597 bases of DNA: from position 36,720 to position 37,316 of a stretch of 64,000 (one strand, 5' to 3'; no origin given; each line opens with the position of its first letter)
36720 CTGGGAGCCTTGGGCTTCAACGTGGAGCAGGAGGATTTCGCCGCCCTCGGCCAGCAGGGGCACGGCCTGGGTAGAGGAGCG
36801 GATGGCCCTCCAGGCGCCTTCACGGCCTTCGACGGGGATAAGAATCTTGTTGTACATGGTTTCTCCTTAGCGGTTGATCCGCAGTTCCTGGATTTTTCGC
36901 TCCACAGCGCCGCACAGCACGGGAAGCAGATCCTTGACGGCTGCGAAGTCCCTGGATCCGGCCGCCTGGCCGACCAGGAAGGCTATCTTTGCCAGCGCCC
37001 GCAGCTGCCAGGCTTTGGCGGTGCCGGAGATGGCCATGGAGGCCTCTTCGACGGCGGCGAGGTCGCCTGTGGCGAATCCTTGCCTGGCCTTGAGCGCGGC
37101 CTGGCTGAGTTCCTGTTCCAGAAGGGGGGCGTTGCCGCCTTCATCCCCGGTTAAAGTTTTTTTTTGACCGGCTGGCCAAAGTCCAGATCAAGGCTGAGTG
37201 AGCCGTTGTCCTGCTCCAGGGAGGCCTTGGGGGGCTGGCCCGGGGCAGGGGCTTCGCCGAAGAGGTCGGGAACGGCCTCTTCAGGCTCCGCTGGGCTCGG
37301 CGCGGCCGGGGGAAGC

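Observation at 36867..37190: A9 run at the sensor gene's stop codon, with an HPt-like domain stranded in the -1 frame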

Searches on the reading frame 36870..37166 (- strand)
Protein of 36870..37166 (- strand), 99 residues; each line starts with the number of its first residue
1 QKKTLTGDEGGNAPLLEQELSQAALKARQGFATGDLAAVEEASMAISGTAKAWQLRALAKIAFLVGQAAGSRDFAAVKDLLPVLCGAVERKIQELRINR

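Call 6: search_protein_families(library=pfam, proteins=[window:36870-37166:-], max_evalue=10)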
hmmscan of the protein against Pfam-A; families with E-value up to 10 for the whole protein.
seq(99 aa): 0 families

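Call 7: search_protein_families(library=ncbifam, proteins=[window:36870-37166:-], max_evalue=10)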
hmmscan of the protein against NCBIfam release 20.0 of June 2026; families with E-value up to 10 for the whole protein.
seq(99 aa): 0 families

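Call 28: search_solved_structures(query=A3, max_evalue=10, show_alignments=3)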
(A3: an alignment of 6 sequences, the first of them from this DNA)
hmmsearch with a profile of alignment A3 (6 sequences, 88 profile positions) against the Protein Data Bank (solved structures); distinct sequences matched with E-value up to 10: 26.
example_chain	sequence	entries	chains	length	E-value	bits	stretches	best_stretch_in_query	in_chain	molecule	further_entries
3v6p_A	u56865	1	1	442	1.5e-09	41.5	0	61-76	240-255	dHax3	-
6jtq_A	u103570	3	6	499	3.1e-09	40.5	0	53-76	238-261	TAL effector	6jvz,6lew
4gjp_A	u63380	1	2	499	3.9e-09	40.1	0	62-76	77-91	Hax3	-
6jw3_A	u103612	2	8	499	4.3e-09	40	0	57-76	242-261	TAL effector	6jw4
4osk_A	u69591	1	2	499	4.7e-09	39.9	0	61-76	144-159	Hax3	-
4oto_A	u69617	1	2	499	4.9e-09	39.8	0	62-76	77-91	Hax3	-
4ot0_A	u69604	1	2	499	5.1e-09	39.8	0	61-76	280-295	Hax3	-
4osj_A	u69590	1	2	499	5.3e-09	39.7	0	62-76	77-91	Hax3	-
4osq_A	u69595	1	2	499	5.5e-09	39.7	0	62-76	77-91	Hax3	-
6jw0_A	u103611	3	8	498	5.5e-09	39.6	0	63-76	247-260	TAL effector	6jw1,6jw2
4gjr_A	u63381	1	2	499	5.5e-09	39.6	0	61-76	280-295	Hax3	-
3v6t_A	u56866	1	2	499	5.5e-09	39.6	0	61-76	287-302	dHax3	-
4osl_A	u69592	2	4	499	5.7e-09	39.6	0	62-76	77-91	Hax3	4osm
4gg4_A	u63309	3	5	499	5.8e-09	39.6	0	62-76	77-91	Hax3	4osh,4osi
4osv_A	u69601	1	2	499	5.9e-09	39.6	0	62-76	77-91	Hax3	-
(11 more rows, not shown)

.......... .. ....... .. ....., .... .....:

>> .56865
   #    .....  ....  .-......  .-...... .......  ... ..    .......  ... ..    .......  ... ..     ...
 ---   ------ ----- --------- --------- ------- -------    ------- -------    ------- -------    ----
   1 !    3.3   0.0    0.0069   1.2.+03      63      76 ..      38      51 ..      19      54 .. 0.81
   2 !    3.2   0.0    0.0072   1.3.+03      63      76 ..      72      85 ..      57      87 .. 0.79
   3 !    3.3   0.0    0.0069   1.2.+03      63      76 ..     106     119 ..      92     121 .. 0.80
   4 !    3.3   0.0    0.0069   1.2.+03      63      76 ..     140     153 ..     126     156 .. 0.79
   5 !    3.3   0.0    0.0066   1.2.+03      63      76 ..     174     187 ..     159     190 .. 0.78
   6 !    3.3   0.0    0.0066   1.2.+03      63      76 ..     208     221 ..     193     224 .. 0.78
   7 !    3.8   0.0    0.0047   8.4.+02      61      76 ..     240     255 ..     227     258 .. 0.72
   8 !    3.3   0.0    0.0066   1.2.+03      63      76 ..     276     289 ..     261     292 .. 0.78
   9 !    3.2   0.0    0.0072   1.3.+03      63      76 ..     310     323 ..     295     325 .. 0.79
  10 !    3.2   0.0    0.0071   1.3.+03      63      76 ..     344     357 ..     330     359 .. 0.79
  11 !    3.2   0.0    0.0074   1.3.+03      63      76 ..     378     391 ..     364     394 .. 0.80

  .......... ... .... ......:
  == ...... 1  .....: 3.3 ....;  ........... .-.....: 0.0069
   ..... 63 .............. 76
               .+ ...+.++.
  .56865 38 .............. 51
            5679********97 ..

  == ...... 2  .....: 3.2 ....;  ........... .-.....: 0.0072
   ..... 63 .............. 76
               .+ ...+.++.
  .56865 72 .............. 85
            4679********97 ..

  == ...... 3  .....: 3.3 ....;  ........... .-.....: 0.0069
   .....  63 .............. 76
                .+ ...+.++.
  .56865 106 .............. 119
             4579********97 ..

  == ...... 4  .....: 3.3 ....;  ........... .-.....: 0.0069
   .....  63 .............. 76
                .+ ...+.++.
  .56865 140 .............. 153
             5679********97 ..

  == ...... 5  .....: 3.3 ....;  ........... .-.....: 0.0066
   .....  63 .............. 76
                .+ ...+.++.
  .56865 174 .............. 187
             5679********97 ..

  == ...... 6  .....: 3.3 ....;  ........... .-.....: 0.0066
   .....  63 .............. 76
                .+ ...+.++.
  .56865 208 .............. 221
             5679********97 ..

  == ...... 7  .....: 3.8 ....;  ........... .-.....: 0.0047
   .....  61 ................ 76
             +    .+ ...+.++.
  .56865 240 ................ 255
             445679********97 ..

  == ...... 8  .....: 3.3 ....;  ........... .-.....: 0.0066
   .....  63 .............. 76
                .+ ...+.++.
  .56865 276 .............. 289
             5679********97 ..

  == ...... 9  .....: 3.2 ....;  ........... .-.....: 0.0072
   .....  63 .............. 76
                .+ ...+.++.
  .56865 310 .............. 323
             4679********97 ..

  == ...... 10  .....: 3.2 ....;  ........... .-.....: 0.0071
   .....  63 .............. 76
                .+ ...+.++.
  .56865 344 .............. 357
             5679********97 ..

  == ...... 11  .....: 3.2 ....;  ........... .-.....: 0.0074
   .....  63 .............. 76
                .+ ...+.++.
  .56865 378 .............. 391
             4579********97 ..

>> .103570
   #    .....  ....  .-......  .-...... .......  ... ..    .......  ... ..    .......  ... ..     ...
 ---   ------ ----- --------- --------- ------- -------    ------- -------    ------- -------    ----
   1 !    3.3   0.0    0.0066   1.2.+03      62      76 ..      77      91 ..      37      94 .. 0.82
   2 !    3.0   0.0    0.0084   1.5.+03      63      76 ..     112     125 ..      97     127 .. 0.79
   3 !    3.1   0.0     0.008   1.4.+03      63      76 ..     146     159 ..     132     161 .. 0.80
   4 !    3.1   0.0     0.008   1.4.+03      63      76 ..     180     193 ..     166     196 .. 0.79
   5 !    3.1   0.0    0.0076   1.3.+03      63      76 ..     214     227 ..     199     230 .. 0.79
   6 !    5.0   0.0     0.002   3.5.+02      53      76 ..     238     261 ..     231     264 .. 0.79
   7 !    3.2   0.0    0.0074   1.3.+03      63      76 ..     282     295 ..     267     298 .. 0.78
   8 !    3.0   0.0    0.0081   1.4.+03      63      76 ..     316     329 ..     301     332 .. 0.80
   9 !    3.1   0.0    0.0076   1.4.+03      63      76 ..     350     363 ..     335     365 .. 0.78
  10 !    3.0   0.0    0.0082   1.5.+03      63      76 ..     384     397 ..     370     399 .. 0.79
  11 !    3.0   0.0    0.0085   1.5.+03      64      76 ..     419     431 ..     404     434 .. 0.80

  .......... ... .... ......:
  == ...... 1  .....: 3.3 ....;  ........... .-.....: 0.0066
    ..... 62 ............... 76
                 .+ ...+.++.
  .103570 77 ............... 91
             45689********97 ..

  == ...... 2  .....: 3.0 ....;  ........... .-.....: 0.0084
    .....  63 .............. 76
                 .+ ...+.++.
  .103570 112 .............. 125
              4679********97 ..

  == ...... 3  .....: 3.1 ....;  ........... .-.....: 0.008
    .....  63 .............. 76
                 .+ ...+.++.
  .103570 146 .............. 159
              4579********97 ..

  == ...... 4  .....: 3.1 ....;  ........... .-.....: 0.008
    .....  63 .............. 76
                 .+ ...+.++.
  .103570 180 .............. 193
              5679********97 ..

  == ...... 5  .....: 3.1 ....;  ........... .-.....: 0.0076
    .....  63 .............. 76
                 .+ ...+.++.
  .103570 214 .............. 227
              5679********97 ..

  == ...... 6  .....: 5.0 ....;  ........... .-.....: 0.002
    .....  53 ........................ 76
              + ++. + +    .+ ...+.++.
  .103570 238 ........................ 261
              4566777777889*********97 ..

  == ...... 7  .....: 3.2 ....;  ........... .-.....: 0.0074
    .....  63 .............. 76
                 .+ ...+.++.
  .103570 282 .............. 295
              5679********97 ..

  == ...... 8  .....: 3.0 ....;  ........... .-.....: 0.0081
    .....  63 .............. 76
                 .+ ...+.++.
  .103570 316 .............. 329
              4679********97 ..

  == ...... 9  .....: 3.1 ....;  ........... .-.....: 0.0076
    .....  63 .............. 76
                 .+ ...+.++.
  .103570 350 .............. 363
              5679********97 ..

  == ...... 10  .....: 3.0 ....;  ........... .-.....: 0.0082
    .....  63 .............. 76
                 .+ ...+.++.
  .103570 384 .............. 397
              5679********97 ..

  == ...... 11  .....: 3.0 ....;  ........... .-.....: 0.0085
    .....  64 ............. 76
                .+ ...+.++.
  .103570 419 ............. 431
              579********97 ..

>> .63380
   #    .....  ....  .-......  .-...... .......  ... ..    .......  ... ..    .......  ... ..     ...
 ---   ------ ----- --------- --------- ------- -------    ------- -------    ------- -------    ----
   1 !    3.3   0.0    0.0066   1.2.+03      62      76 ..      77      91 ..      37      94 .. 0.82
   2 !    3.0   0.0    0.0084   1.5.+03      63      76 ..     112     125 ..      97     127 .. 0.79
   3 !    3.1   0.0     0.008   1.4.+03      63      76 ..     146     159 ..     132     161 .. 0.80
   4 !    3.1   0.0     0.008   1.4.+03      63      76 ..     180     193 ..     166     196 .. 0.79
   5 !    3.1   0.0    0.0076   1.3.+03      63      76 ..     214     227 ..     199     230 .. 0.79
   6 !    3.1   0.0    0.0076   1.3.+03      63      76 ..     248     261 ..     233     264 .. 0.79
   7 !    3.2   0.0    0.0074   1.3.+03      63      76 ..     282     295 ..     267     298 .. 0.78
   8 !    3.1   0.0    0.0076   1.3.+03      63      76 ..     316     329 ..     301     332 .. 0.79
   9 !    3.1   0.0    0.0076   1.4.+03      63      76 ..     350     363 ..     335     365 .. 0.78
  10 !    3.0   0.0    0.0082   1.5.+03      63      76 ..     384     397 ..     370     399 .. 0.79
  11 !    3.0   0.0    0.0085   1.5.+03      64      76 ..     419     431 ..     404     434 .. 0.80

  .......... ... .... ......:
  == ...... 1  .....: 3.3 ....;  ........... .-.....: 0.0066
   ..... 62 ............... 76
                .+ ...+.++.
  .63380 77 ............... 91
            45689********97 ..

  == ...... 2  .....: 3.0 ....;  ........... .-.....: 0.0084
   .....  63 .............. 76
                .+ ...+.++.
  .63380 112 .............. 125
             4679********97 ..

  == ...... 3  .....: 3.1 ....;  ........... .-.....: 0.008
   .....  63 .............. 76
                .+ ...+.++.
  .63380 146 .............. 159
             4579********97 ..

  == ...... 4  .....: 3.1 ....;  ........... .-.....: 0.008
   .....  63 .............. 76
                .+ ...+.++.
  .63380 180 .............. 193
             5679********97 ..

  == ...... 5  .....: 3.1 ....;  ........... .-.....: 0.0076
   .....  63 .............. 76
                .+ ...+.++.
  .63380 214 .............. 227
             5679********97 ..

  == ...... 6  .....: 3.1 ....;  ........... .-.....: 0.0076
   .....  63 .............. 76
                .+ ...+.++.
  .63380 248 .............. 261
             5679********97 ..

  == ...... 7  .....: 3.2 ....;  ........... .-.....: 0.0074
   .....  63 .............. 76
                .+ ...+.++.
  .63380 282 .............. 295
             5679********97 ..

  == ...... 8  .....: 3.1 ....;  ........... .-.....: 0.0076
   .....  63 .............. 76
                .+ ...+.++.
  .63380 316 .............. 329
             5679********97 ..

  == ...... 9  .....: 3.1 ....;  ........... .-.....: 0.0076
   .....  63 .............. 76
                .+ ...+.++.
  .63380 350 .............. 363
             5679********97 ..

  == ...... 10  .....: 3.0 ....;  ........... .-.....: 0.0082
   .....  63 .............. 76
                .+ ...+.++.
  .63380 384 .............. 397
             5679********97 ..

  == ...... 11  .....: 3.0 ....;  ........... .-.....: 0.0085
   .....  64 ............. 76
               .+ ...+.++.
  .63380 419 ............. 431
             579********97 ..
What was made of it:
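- Tried and rejected: These come from a short LLPVLC-like motif summed over 11 repeats, each scoring about 3 bits, and I rejected them as spurious (call 28).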

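Call 29: search_protein_families(library=pfam, alignment_id=A3, max_evalue=10)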
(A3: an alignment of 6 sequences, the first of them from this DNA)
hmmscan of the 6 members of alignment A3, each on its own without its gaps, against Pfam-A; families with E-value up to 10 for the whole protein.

A. member 1, seq(87 aa): 0 families

B. families by the number of members that match (of 6 scanned): 4 families
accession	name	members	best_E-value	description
PF20926.3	Htt_N-HEAT_1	1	0.011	Huntingtin, N-terminal HEAT 1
PF09361.15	Phasin_2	1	0.029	Phasin protein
PF23242.1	AAA_lid_TRIP13_C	1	0.12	TRIP13-like, AAA+ ATPase lid C-terminal domain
PF07511.17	DUF1525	1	0.3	Protein of unknown function (DUF1525)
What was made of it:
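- Tried and rejected: Direct Pfam and NCBIfam scans of the tail and of five relatives gave no Hpt hit (calls 6, 7, 29).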

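Call 31: find_homologous_proteins(query=A3, max_evalue=0.01)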
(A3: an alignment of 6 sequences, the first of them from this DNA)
Query A3 (6 sequences) (87 aa, profile of the alignment): 9 proteins with E <= 0.01 among 5580 candidates.
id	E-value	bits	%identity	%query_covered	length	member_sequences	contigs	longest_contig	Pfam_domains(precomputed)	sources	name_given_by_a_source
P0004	1.5e-35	139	90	97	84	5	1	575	-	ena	-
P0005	3.3e-27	113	97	78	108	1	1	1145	-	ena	-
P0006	2.7e-25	106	57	53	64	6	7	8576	-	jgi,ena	-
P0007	1.6e-24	104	100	64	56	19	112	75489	-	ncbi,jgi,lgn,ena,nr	ncbi:MAG: hypothetical protein IIY31_02830 [Desulfovibrio sp.]|jgi:hypothetical protein|nr:hypotheti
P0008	1.0e-23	101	57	53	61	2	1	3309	-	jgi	-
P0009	6.5e-23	99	89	64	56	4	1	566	-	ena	-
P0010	1.6e-19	88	86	64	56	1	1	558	-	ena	-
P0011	3.5e-12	64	43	87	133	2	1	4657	-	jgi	jgi:hypothetical protein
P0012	5.7e-9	54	38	75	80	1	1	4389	-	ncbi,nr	ncbi:MAG: hypothetical protein J5838_05860 [Desulfovibrio sp.]|nr:hypothetical protein [Desulfovibri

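Call 33: find_encoding_contigs(protein=P0011, flank=5000)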
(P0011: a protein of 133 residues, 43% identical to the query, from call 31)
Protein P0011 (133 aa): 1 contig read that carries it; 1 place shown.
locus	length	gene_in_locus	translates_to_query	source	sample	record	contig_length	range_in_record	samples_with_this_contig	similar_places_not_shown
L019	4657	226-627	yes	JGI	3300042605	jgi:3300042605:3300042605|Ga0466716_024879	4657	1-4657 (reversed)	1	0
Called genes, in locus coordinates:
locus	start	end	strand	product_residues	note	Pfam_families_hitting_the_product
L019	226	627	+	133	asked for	-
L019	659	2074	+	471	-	PF13396:PLDc_N (weak), PF13091:PLDc_2, PF00614:PLDc (faint), PF13091:PLDc_2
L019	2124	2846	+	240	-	PF01569:PAP2, PF22778:VCPO_2nd (faint)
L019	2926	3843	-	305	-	PF01368:DHH, PF02833:DHHA2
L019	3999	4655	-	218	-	PF02754:CCG (weak)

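Call 34: find_encoding_contigs(protein=P0012, flank=5000)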
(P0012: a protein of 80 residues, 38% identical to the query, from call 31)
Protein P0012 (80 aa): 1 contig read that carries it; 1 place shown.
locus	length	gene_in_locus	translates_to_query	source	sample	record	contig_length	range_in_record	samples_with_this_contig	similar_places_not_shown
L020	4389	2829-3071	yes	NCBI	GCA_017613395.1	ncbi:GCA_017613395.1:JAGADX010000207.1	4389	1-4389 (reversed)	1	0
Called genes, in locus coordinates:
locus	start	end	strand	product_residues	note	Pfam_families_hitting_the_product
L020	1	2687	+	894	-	PF02518:HATPase_c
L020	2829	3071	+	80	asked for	-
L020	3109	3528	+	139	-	PF00582:Usp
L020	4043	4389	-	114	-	PF01380:SIS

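Call 35: find_encoding_contigs(protein=P0004, flank=5000)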
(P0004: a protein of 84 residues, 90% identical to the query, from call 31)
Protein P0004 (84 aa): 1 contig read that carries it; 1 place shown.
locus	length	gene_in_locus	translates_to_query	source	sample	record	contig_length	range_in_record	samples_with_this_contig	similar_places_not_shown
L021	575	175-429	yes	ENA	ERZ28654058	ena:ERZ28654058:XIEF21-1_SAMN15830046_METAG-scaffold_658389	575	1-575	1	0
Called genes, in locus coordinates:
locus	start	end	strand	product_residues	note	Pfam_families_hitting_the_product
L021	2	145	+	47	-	?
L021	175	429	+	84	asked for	-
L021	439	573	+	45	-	?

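Call 37: find_encoding_contigs(protein=P0007, flank=1500, max_places=10)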
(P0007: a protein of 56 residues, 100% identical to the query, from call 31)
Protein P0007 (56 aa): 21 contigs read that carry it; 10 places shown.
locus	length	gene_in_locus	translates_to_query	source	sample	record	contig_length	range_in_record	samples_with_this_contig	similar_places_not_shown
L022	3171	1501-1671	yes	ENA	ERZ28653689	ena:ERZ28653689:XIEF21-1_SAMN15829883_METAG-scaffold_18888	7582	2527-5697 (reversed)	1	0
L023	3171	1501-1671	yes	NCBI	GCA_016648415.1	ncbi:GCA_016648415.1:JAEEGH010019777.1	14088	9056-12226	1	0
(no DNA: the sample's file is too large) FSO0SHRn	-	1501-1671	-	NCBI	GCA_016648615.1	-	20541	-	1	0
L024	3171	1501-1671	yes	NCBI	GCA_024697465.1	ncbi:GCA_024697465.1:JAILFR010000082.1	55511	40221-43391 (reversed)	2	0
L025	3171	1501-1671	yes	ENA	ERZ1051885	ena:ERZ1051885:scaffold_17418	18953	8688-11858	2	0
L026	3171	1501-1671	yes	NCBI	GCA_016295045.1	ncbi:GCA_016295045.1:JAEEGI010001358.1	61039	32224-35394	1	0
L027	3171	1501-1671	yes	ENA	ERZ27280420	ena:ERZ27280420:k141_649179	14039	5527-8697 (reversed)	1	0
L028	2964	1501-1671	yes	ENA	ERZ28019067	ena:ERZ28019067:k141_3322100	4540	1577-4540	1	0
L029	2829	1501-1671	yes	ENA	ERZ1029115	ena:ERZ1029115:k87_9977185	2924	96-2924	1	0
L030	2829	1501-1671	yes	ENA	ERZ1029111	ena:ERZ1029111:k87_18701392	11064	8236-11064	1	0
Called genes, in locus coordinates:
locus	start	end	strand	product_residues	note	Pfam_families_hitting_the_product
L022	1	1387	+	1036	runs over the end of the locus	-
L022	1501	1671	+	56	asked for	-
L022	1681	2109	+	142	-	PF00582:Usp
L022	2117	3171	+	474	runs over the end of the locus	PF13396:PLDc_N, PF13091:PLDc_2, PF00614:PLDc (faint), PF13091:PLDc_2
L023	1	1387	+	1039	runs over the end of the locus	-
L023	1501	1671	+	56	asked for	-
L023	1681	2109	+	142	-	PF00582:Usp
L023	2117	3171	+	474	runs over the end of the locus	PF13396:PLDc_N, PF13091:PLDc_2, PF00614:PLDc (faint), PF13091:PLDc_2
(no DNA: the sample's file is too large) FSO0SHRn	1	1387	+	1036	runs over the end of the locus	-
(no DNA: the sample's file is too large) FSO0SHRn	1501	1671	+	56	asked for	-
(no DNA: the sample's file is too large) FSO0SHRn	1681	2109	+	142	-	PF00582:Usp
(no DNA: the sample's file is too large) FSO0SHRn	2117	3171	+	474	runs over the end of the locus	PF13396:PLDc_N, PF13091:PLDc_2, PF00614:PLDc (faint), PF13091:PLDc_2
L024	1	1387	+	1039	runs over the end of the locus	-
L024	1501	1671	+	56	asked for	-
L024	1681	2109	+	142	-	PF00582:Usp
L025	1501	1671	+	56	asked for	-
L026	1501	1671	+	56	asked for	-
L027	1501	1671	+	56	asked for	-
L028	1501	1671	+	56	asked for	-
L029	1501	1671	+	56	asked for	-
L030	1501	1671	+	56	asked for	-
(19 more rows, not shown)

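Call 46: predict_structure(alignment_id=A4)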
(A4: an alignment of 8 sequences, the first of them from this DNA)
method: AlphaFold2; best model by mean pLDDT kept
length: 96 residues; sequences in the alignment: 8
mean_pLDDT: 89.9   pTM: 0.80
mean pLDDT of the five models: 89.9, 88.7, 88.3, 88.1, 87.7
residues with pLDDT >= 90: 74; 70-90: 10; 50-70: 6; < 50: 6
segments of 3 or more residues with pLDDT < 50: 3-7
pLDDT, mean of each block of 10 residues (from residue 1): 51 90 97 98 95 96 98 97 94 78
secondary structure, 60 per line:
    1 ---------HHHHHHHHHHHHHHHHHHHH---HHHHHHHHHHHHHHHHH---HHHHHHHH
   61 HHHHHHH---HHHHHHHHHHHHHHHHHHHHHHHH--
elements in order: H10-29 H33-49 H53-67 H71-94
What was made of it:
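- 36870..37157 (-): Tail coding sequence in the -1 frame (96 codons, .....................). The first ~10 residues continue the linker; the rest is a His-less HPt-like four-helix bundle. Together with the body it would give a 1135-aa long isoform. AlphaFold2 pLDDT 89.9, pTM 0.80 (call 46).
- On HPt domain (Pfam PF01627): AlphaFold2 pLDDT 89.9 with four helices (call 46).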

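Call 50: fold_search(model_id=the predicted structure, library=pdb)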
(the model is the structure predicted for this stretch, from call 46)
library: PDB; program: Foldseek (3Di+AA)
matches with E <= 10: 297; with E <= 0.001: 0
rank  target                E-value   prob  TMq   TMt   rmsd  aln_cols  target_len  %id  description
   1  1sr2_MODEL_1_A        8.5e-02  1.00  0.71  0.60   4.9        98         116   15  Solution structure of the Escherichia coli YojN Histidine-Phosphotransferase (HPt) domain (released 2004-10-26)
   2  1wn0_C                2.0e-01  0.99  0.63  0.48   4.0       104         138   10  Crystal Structure of Histidine-containing Phosphotransfer Protein, ZmHP2, from maize (released 2005-01-25)
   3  7c1i_A                2.2e-01  1.00  0.73  0.62   1.9        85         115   15  Crystal structure of histidine-containing phosphotransfer protein B (HptB) from Pseudomonas aeruginosa PAO1 (released 2020-11-04)
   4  3myf_A                2.9e-01  0.97  0.55  0.48   4.4        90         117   12  The Crystal Structure of the HPT domain from the Hpt Sensor Hybrid Histidine Kinase from Shewanella to 1.80A (released 2010-05-26)
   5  9dm3_MODEL_1_A        3.0e-01  0.99  0.68  0.52   3.0       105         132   15  De novo design of proteins that bind naphthalenediimides, powerful photooxidants with tunable photophysical pr (released 2025-03-05)
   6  5maw_E                3.0e-01  0.98  0.65  0.57   4.3       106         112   12  Crystal structure of the flagellin-FliS complex from Bacillus subtilis (released 2017-12-20)
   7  2lp4_MODEL_1_A        3.6e-01  0.93  0.61  0.28  11.3       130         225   12  Solution structure of P1-CheY/P2 complex in bacterial chemotaxis (released 2012-10-24)
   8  6gow_E                3.8e-01  0.97  0.65  0.58   4.3       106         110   12  Crystal structure of the flagellin-FliS complex from Bacillus subtilis crystallized in spacegroup P22121 (released 2018-08-29)
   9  1wn0_B                4.2e-01  1.00  0.78  0.62   1.7        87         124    8  Crystal Structure of Histidine-containing Phosphotransfer Protein, ZmHP2, from maize (released 2005-01-25)
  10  3myf_D                4.5e-01  1.00  0.77  0.65   1.7        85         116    9  The Crystal Structure of the HPT domain from the Hpt Sensor Hybrid Histidine Kinase from Shewanella to 1.80A (released 2010-05-26)
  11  4pac                  4.5e-01  0.99  0.72  0.47   7.2       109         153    8  Crystal Structure of Histidine-containing Phosphotransfer Protein AHP2 from Arabidopsis thaliana (released 2015-05-20)
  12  3u3b_B                4.5e-01  0.97  0.63  0.60   3.7        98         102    8  Crystal Structure of Computationally Redesigned Four-Helix Bundle (released 2012-06-13)
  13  3u8v_A                4.5e-01  0.95  0.55  0.62   4.1        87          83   15  Three dimensional structure of the Small Metal Binding Protein, SMBP (released 2011-11-09)
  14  3kyj_A                5.3e-01  0.97  0.62  0.48   3.7        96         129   18  Crystal structure of the P1 domain of CheA3 in complex with CheY6 from R. sphaeroides (released 2010-02-16)
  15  3u3b_A                6.3e-01  0.85  0.54  0.51   4.1        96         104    7  Crystal Structure of Computationally Redesigned Four-Helix Bundle (released 2012-06-13)
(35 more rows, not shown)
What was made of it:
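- On HPt domain (Pfam PF01627): All E-values are >= 0.085, because plain four-helix bundles also match (call 50).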

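Call 51: search_protein_families(library=pfam, proteins=[L020:3-2684:+], max_evalue=1)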
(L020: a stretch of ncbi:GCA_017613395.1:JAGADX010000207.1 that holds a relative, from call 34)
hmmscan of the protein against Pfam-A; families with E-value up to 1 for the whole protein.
L020:3-2684:+ (894 aa): 1 family
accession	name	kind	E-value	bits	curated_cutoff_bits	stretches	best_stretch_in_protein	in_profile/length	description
PF02518.31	HATPase_c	-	9.1e-08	33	26.4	1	54-145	3-109/111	Histidine kinase-, DNA gyrase B-, and HSP90-like ATPase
